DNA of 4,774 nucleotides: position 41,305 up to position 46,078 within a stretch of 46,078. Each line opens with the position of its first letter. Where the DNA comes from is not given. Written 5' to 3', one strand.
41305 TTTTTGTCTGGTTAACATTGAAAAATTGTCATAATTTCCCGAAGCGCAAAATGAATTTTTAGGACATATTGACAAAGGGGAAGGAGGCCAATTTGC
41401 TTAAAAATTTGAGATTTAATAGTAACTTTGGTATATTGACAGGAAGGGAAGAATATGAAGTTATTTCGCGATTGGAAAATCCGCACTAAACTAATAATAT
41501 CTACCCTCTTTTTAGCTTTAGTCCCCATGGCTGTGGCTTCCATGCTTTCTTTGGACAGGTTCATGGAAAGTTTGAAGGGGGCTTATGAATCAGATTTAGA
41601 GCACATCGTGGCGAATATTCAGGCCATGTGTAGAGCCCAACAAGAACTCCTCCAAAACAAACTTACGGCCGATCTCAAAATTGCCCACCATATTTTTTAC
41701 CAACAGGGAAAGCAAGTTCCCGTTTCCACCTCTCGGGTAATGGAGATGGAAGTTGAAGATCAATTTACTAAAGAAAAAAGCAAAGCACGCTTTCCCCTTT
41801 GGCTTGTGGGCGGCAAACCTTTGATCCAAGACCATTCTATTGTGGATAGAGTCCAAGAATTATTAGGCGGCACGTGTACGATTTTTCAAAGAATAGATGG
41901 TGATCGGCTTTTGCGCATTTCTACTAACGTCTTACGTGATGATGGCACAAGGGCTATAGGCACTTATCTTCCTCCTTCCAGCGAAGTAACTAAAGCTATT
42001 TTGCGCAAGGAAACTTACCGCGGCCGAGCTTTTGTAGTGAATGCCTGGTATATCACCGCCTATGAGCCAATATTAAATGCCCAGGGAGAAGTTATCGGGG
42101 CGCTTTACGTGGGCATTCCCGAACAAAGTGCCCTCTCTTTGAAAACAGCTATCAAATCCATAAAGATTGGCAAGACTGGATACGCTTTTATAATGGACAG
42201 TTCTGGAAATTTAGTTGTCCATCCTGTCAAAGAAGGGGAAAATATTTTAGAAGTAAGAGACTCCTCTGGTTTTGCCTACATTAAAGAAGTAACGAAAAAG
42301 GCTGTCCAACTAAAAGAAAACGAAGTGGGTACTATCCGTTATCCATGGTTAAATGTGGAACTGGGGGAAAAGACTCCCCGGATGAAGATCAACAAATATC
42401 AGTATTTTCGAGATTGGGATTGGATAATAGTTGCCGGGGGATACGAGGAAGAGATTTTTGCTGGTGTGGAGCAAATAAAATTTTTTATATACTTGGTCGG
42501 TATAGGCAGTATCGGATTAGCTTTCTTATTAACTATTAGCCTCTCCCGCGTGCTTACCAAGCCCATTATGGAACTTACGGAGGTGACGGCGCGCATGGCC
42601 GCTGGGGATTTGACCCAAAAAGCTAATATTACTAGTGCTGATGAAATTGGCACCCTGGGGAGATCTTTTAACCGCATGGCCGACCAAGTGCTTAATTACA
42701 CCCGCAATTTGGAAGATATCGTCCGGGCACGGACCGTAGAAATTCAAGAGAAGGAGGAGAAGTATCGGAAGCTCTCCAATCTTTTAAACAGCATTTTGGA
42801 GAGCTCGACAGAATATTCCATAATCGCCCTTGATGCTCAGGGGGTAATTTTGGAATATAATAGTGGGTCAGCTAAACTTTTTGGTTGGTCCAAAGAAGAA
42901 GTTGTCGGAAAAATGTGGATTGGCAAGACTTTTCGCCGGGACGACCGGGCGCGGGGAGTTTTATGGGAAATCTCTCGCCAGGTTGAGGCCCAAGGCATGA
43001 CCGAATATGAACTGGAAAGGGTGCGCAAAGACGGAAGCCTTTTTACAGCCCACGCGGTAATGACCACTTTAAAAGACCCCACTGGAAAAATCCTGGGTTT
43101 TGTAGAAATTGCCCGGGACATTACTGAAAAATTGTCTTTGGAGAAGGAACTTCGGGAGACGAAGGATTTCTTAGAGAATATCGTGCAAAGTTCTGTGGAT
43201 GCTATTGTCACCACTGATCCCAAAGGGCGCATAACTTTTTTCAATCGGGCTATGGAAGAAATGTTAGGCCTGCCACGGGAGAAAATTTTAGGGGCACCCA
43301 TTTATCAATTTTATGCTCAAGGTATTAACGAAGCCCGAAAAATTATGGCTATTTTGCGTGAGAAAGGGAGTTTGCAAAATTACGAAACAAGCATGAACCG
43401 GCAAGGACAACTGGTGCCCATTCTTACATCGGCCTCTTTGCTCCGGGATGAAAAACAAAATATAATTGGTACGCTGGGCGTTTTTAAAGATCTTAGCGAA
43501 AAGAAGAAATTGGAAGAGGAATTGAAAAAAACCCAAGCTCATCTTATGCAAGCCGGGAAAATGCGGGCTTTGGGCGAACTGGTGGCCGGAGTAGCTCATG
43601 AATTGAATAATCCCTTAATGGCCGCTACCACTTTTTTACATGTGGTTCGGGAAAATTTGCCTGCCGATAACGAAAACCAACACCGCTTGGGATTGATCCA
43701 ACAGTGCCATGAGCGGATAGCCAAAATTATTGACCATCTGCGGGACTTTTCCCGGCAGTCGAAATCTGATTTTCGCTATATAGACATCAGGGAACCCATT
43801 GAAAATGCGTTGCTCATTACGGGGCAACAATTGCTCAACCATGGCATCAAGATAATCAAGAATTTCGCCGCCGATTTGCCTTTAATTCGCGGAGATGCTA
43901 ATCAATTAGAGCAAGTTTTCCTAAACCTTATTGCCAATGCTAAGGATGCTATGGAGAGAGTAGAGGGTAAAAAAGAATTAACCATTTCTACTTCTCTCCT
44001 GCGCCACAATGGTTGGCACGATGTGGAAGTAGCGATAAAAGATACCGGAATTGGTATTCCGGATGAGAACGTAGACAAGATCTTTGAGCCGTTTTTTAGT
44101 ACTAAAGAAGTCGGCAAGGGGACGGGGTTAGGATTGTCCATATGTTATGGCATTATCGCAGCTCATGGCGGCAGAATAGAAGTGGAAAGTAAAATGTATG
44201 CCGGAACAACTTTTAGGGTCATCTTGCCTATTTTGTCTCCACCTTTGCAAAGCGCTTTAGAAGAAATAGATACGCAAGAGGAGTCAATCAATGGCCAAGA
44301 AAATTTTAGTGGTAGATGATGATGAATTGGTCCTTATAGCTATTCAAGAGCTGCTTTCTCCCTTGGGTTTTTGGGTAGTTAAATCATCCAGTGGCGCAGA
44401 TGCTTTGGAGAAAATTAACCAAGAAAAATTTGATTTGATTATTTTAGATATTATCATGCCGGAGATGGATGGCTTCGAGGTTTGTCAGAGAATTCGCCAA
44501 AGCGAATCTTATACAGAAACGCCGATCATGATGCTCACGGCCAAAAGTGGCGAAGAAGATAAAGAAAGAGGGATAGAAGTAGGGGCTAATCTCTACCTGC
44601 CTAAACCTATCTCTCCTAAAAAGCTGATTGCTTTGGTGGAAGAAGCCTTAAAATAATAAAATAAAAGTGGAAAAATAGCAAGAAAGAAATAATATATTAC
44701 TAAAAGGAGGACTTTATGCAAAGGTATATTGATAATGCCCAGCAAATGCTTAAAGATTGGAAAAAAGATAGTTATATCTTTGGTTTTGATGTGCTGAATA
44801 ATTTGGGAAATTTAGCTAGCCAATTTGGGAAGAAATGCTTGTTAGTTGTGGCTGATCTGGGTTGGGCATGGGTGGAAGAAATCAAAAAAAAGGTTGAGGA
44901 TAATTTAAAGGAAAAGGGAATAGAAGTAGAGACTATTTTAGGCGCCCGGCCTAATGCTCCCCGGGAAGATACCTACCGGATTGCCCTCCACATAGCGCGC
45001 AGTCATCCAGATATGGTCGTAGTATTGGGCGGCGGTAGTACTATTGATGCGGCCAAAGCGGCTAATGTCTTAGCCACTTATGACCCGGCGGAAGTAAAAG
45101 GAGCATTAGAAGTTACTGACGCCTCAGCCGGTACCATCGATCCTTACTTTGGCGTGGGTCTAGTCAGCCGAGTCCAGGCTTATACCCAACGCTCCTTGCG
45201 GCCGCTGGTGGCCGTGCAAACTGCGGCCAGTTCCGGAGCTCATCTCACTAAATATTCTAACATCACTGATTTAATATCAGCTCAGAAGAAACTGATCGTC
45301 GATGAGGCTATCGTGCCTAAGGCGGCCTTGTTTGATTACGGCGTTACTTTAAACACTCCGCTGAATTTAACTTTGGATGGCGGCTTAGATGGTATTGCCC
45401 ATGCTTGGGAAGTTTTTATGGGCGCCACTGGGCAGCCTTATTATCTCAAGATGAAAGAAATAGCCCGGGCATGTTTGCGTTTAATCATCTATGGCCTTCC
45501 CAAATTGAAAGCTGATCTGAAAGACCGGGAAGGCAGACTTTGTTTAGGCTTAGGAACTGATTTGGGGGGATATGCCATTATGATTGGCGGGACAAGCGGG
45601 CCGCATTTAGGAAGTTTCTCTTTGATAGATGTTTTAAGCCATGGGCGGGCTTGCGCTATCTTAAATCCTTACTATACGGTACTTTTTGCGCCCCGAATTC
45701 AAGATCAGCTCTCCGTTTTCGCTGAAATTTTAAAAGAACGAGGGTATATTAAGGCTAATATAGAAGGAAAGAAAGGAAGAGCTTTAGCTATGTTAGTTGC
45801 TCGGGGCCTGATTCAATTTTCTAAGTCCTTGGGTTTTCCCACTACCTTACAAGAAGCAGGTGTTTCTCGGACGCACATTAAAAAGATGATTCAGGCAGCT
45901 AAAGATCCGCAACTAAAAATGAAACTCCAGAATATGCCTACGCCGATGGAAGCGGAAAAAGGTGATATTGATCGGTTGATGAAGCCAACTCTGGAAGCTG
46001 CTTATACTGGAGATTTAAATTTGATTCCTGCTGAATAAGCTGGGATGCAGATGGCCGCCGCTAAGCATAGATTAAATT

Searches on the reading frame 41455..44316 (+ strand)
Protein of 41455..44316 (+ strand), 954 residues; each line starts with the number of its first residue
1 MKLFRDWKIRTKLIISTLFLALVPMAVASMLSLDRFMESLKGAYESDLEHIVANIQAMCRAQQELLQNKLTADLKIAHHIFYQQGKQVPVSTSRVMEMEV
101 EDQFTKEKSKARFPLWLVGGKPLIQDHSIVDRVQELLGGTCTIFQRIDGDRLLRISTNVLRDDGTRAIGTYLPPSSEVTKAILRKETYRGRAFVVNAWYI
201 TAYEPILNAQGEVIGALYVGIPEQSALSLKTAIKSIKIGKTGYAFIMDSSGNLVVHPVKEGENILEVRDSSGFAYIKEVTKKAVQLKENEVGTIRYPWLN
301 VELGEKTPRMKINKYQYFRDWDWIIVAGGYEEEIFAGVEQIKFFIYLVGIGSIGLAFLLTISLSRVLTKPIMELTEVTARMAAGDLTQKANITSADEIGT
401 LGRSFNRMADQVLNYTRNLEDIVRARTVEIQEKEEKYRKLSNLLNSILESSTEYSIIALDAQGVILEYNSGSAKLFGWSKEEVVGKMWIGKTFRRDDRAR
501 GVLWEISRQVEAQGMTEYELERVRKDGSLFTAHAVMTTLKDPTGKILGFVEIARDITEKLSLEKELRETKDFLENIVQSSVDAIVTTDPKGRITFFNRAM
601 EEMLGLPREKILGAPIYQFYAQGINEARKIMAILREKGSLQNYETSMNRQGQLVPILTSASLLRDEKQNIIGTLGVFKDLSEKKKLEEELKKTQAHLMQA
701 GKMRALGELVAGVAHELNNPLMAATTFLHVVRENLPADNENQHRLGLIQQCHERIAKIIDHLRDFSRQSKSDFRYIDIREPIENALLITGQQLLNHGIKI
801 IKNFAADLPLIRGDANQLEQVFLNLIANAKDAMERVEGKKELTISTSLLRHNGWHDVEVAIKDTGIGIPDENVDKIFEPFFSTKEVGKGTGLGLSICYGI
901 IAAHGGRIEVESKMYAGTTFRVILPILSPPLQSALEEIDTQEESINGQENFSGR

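Call 87: search_protein_families(library=pfam, proteins=[window:41455-44316:+], max_evalue=0.000001)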
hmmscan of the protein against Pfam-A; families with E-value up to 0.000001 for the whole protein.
window:41455-44316:+ (954 aa): 14 families
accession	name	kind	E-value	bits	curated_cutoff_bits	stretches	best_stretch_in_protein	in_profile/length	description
PF17201.10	Cache_3-Cache_2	-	1.6e-87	294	27.7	1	38-341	6-296/299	Cache 3/Cache 2 fusion domain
PF17202.10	sCache_3_3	-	2.8e-32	111.6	28.8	1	125-227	5-101/107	Single cache domain 3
PF00989.32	PAS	-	9.4e-32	109.8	22.6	2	572-679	2-112/113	PAS fold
PF13426.13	PAS_9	-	6.1e-27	94.3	27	2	582-682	2-103/103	PAS domain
PF02518.31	HATPase_c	-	7.1e-26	91.3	26.4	1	813-926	1-109/111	Histidine kinase-, DNA gyrase B-, and HSP90-like ATPase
PF08448.16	PAS_4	-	1.7e-22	80.2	23.1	2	578-684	2-109/110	PAS fold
PF17200.10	sCache_2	-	2.5e-21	76.7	25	1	229-341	41-152/155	Single Cache domain 2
PF08269.17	dCache_2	-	6.2e-20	72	26.5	1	227-334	192-297/298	Cache domain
PF00672.30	HAMP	-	2.8e-14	53.6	25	1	363-412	2-51/53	HAMP domain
PF00512.31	HisKA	-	4.4e-13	49.5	26.9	1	706-768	2-63/66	His Kinase A (phospho-acceptor) domain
PF02743.24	dCache_1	-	1.2e-12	48.4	45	1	194-270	123-194/240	Cache domain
PF13188.13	PAS_8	-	7.7e-12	45.1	21.8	1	572-629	2-56/65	PAS domain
PF08447.18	PAS_3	-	9.7e-09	35.8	25.6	0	467-550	3-86/89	PAS fold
PF17203.10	sCache_3_2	-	9.9e-08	32.6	28.4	0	121-224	35-129/140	Single cache domain 3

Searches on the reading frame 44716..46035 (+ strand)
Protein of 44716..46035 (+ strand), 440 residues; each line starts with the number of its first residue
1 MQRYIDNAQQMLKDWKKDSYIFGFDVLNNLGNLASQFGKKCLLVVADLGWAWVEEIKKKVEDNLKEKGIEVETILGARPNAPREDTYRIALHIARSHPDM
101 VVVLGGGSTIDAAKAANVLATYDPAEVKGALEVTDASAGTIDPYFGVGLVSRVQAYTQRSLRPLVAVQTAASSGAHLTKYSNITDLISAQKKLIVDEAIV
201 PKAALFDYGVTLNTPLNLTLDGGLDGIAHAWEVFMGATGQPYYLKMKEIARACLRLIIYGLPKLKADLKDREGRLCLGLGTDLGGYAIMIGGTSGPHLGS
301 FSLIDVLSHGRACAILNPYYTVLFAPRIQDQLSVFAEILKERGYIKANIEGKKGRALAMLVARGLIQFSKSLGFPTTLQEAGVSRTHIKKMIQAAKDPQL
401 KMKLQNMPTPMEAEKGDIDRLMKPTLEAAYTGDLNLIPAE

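Call 87: search_protein_families(library=pfam, proteins=[window:44716-46035:+], max_evalue=0.000001)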
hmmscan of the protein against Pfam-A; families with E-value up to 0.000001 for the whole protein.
window:44716-46035:+ (440 aa): 3 families
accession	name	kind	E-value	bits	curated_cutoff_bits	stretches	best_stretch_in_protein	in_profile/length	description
PF00465.25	Fe-ADH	-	6.9e-30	104.3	31.3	1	19-207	3-167/168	Iron-containing alcohol dehydrogenase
PF25137.1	ADH_Fe_C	-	4.9e-13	49.7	27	1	220-422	2-190/194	Fe-containing alcohol dehydrogenase family, C-terminal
PF13685.12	Fe-ADH_2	-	2.8e-11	44.1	28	1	23-118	3-95/149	Iron-containing alcohol dehydrogenase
